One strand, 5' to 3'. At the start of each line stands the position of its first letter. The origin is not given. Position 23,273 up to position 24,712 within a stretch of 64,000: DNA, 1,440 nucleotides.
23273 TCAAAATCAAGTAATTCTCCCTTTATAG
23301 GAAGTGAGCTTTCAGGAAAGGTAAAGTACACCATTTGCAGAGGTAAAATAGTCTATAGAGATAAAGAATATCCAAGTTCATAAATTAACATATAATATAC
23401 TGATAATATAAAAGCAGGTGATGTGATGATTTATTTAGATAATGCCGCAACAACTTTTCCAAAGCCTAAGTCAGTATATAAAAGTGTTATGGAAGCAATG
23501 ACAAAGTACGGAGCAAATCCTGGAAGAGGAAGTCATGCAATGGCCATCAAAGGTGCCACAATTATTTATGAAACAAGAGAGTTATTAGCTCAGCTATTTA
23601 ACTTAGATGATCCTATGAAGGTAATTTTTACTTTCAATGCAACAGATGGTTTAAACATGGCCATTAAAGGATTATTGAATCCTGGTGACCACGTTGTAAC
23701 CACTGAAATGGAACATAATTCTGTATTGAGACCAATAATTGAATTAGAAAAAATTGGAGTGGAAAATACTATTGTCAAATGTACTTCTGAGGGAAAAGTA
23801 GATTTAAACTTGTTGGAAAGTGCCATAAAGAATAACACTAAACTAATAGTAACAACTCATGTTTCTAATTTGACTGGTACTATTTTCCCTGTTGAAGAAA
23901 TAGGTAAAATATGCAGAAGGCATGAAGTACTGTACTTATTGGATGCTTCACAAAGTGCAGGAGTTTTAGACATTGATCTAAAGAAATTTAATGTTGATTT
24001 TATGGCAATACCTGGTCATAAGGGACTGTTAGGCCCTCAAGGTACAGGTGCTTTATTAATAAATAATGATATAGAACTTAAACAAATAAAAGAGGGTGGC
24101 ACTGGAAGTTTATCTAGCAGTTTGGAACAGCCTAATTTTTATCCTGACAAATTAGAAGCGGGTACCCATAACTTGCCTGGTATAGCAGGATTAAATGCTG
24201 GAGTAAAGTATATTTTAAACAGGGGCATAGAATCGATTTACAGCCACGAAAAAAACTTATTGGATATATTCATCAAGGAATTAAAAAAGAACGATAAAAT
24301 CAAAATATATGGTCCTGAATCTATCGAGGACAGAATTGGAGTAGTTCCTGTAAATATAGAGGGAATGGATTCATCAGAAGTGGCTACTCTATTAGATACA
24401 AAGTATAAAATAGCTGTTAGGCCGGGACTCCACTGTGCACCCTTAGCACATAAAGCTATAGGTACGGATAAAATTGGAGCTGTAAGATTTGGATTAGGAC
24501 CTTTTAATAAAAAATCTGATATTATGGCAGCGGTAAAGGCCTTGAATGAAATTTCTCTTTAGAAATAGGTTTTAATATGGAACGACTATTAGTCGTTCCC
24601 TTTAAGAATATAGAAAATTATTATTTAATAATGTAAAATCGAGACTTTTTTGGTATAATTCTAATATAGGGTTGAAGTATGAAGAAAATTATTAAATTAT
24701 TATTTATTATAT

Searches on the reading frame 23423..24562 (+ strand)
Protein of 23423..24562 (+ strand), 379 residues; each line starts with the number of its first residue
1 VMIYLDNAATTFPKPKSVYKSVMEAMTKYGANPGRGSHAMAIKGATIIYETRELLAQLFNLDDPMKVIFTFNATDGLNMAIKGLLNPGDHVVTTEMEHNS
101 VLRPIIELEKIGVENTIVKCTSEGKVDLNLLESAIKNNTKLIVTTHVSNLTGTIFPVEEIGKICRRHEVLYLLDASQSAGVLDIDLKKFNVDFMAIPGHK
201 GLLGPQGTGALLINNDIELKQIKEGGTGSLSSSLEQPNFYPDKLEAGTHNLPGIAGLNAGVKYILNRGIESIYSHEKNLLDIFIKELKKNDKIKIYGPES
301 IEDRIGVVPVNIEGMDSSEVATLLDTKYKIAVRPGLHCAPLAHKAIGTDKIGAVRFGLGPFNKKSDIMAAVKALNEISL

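Call 62: search_protein_families(library=ncbifam, proteins=[window:23423-24562:+], max_evalue=1e-20)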
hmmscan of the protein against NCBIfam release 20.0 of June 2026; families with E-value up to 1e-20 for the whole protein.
window:23423-24562:+ (379 aa): 14 families
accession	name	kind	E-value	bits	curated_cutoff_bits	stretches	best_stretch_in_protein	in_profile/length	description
TIGR01977.1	am_tr_V_EF2568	hypoth_equivalog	1.1e-148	495.2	377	1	3-377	1-376/376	cysteine desulfurase family protein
NF040779.1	Sec_lyase_SclA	exception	3.3e-106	355.4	525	1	3-377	1-376/378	selenocysteine lyase SclA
TIGR01979.1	sufS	subfamily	3.7e-77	259.9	475.1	1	2-377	19-398/403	SufS family cysteine desulfurase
NF041166.1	f2_encap_cargo1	exception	1e-55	190.1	800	1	2-376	246-622/623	family 2A encapsulin nanocompartment cargo protein cysteine desulfurase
NF006791.0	PRK09295.1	equivalog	3.8e-50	171.2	661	1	2-377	24-401/406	cysteine desulfurase SufS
TIGR03402.1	FeS_nifS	equivalog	6.8e-50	169.9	530.75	1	3-377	1-369/379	cysteine desulfurase NifS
NF010611.0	PRK14012.1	equivalog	1.3e-48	166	548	1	3-375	7-376/406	IscS subfamily cysteine desulfurase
TIGR02006.1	IscS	equivalog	4.3e-48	164.3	643.2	1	2-375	4-372/402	IscS subfamily cysteine desulfurase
TIGR03235.1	DNA_S_dndA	equivalog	3.2e-44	151.6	480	1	4-339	1-325/353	cysteine desulfurase DndA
NF008126.0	PRK10874.1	equivalog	2.3e-42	145.5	607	1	2-375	20-393/401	cysteine desulfurase CsdA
TIGR03392.1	FeS_syn_CsdA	equivalog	8.9e-42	143.6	493.6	1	2-375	17-390/398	cysteine desulfurase CsdA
TIGR01976.1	am_tr_V_VC1184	hypoth_equivalog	3e-41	142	352.35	1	2-374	19-401/401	cysteine desulfurase-like protein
NF002806.0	PRK02948.1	subfamily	7.2e-38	130.5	304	1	2-339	1-324/381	IscS subfamily cysteine desulfurase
TIGR03403.1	nifS_epsilon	equivalog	3.1e-36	125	587.7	1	3-374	1-369/382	NifS family cysteine desulfurase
